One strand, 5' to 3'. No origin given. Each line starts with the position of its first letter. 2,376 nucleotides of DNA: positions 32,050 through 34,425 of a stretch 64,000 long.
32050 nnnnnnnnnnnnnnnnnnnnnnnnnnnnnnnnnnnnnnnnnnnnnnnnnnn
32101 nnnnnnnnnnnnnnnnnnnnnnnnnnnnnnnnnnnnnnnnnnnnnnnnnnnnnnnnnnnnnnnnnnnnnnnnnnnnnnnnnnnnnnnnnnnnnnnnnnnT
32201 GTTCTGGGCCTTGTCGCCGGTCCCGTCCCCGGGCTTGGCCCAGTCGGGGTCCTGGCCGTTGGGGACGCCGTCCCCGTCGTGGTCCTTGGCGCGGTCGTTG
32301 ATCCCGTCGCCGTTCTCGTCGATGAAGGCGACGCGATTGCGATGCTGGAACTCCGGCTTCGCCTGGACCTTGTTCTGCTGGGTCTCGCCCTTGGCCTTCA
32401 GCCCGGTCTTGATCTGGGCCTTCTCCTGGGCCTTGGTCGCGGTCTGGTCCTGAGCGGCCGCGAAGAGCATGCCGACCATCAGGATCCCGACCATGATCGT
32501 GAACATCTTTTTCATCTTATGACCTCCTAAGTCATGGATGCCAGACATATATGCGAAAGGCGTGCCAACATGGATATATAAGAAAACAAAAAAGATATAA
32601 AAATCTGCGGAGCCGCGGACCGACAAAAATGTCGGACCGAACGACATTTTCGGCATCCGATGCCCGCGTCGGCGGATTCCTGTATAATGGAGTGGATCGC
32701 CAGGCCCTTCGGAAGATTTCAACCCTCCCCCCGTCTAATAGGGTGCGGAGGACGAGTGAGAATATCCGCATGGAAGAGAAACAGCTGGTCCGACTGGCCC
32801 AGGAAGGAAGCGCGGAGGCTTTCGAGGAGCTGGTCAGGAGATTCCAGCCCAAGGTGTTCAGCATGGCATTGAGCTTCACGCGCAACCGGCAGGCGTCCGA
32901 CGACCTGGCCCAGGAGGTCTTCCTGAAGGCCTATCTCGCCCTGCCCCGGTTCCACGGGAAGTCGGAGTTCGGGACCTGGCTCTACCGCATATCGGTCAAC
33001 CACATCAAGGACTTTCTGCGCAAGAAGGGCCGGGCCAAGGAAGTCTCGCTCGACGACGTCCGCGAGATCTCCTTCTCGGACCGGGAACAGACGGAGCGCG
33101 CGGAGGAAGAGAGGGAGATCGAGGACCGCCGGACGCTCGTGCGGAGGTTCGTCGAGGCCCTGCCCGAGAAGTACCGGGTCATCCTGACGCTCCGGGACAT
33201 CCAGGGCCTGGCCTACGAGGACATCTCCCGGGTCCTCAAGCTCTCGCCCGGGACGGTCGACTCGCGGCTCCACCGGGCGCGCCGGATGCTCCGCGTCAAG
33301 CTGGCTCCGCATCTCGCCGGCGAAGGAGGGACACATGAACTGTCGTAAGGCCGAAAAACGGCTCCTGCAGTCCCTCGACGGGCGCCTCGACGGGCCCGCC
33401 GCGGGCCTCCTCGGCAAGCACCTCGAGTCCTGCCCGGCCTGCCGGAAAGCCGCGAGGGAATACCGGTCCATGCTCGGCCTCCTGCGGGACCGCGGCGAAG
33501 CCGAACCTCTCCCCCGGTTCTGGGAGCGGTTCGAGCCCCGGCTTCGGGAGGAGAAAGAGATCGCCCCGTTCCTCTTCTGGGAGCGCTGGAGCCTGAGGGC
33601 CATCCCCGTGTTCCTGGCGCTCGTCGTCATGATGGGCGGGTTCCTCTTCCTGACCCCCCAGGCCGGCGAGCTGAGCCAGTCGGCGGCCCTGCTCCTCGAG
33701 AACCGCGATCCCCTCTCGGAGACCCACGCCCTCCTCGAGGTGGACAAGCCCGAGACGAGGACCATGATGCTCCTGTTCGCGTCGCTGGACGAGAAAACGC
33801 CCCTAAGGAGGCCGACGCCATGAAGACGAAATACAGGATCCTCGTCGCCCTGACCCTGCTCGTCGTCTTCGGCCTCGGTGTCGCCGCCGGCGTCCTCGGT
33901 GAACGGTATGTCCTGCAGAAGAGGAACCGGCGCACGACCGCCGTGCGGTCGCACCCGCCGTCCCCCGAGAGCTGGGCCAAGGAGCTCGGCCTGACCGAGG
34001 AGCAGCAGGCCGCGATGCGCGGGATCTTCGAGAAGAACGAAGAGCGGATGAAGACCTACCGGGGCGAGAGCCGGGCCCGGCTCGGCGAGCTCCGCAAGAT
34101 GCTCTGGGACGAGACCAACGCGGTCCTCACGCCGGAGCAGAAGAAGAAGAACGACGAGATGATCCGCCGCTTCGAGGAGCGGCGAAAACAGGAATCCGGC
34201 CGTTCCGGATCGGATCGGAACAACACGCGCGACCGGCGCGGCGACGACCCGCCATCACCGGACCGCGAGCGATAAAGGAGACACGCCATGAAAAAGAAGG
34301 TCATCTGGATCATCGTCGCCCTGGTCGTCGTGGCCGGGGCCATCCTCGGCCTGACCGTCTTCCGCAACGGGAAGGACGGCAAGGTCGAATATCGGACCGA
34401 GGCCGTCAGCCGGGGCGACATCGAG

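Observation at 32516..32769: Shared divergent control region with AT-rich bend and overlapping palindromes between the sigma54 operon and an ECF sigma operon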

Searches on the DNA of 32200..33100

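Call 21: search_rna_families(source=window, start=32200, end=33100, threshold=evalue, max_evalue=1)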
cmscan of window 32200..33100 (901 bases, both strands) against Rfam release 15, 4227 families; matches with E-value up to 1: 0.
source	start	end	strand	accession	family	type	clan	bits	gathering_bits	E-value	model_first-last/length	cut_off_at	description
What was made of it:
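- Rfam finds nothing in 32200-33100 (call 21).
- Tried and rejected: Rfam scan of 32200-33100 at E up to 1: nothing (call 21).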

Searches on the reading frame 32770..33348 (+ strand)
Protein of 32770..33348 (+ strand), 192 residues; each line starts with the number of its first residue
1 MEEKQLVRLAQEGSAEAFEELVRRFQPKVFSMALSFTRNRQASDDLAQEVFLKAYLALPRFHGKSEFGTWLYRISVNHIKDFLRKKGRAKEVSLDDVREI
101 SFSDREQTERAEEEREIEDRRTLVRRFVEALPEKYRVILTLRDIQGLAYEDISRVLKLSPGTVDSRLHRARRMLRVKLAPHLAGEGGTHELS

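Call 7: search_protein_families(library=pfam, proteins=[window:32770-33348:+], max_evalue=0.01)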
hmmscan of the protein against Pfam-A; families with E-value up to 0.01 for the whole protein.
window:32770-33348:+ (192 aa): 5 families
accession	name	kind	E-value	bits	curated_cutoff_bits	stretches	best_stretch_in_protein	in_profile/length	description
PF04542.20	Sigma70_r2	-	1.3e-19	70.2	24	1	21-88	1-70/71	Sigma-70 region 2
PF08281.18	Sigma70_r4_2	-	3.8e-17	62.1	25.7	1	123-174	3-54/54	Sigma-70, region 4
PF07638.17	Sigma70_ECF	-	2.4e-08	34.5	21.1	1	5-178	6-183/185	ECF sigma factor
PF04545.22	Sigma70_r4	-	4.7e-08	32.9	24.1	1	129-175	3-49/50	Sigma-70, region 4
PF22943.2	HTH_68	-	0.00036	20.5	27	1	136-164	8-35/45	Putative helix-turn-helix domain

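Call 20: search_protein_families(library=ncbifam, proteins=[window:32770-33348:+], max_evalue=0.001)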
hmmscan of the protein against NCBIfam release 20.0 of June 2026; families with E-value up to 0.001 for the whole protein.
window:32770-33348:+ (192 aa): 97 families (the best 25 are shown)
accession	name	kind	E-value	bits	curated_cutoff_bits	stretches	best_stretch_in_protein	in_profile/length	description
TIGR02939.1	RpoE_Sigma70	equivalog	6.2e-40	137.3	236.15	1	3-181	7-189/190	RNA polymerase sigma factor RpoE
NF008888.0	PRK11922.1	equivalog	1.8e-39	135.7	204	1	2-182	16-200/231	RNA polymerase sigma factor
NF009171.0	PRK12518.1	equivalog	9.2e-39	133.2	208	1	2-176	13-182/191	RNA polymerase sigma factor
NF007223.0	PRK09641.1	equivalog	2.8e-35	121.8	209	1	4-178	6-184/187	RNA polymerase sigma factor SigW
TIGR02937.1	sigma70-ECF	superfamily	5e-33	114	42.9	1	16-178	1-165/165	sigma-70 family RNA polymerase sigma factor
NF007216.0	PRK09638.1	equivalog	1.9e-32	112.5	194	1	1-177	3-173/180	RNA polymerase sigma factor SigY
NF009166.1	PRK12513.1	equivalog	1.9e-31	109.3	206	1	5-180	11-188/193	RNA polymerase sigma factor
TIGR02950.1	SigM_subfam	subfamily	2.8e-31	108.5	147.95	1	18-176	2-156/159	RNA polymerase sigma factor, SigM family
TIGR02948.1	SigW_bacill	equivalog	8.4e-31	107.5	243.1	1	3-178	5-184/187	RNA polymerase sigma factor SigW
NF006930.0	PRK09415.1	subfamily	2.4e-30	105.7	198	1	1-178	1-175/179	RNA polymerase factor sigma C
NF058625.1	sigma_PG0214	equivalog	2.5e-30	105.4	130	1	15-178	3-161/170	GFO_1088 family ECF-type sigma factor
NF007225.0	PRK09643.1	equivalog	3e-30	105.4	190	1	3-182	14-186/204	RNA polymerase sigma factor SigM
NF004113.0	PRK05602.1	equivalog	6.2e-29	101.1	208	1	3-180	32-203/211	RNA polymerase sigma factor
TIGR02985.1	Sig70_bacteroi1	subfamily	1.8e-28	99.8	126.4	1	16-178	1-162/162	RNA polymerase sigma-70 factor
NF007229.0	PRK09647.1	equivalog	3.4e-27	95.2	265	1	14-182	42-206/220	RNA polymerase sigma factor SigE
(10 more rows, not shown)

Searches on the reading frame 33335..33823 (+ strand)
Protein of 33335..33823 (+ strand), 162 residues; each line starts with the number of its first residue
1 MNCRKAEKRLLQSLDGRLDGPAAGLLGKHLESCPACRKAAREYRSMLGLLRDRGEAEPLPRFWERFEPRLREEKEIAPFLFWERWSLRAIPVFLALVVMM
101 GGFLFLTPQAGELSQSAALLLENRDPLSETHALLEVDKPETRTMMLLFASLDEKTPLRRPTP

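Call 7: search_protein_families(library=pfam, proteins=[window:33335-33823:+], max_evalue=0.01)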
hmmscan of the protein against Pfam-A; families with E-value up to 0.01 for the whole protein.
window:33335-33823:+ (162 aa): 1 family
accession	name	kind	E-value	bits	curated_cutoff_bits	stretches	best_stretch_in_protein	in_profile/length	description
PF13490.11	zf-HC2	-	4.2e-06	27.2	22.2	1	3-37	1-35/35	Putative zinc-finger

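Call 20: search_protein_families(library=ncbifam, proteins=[window:33335-33823:+], max_evalue=0.001)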
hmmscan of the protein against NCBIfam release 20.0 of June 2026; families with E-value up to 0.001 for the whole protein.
window:33335-33823:+ (162 aa): 3 families
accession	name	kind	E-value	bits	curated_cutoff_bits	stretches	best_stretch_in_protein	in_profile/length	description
NF052375.1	antisigma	equivalog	3.2e-08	33.9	100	1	26-118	18-116/217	anti-sigma factor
NF052368.1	antisigmaE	subfamily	1.2e-05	25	50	1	1-44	2-45/48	anti-sigma factor family protein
TIGR03988.1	antisig_RsrA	equivalog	0.00029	20.9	62.5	1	2-60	1-59/77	mycothiol system anti-sigma-R factor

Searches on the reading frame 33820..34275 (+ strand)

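Call 7: search_protein_families(library=pfam, proteins=[window:33820-34275:+], max_evalue=0.01)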
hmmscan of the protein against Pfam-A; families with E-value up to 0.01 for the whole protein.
window:33820-34275:+ (151 aa): 2 families
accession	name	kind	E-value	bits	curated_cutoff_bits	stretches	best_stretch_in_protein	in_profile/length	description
PF07813.17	LTXXQ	-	8.7e-06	26.8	24.3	0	51-83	8-40/100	LTXXQ motif family protein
PF13801.11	Metal_resist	-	4.3e-05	24.1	29.2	1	8-95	2-79/125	Heavy-metal resistance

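Call 20: search_protein_families(library=ncbifam, proteins=[window:33820-34275:+], max_evalue=0.001)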
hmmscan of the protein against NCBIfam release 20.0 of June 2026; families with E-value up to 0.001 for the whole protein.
window:33820-34275:+ (151 aa): 2 families
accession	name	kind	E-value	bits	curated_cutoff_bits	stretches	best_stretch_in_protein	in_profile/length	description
NF007769.1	PRK10455.1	equivalog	8.9e-07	29.3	174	0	40-86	41-87/160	ATP-independent periplasmic protein-refolding chaperone Spy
NF009391.0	PRK12750.1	equivalog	0.0006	19.8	148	0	50-103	45-98/170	CpxP family protein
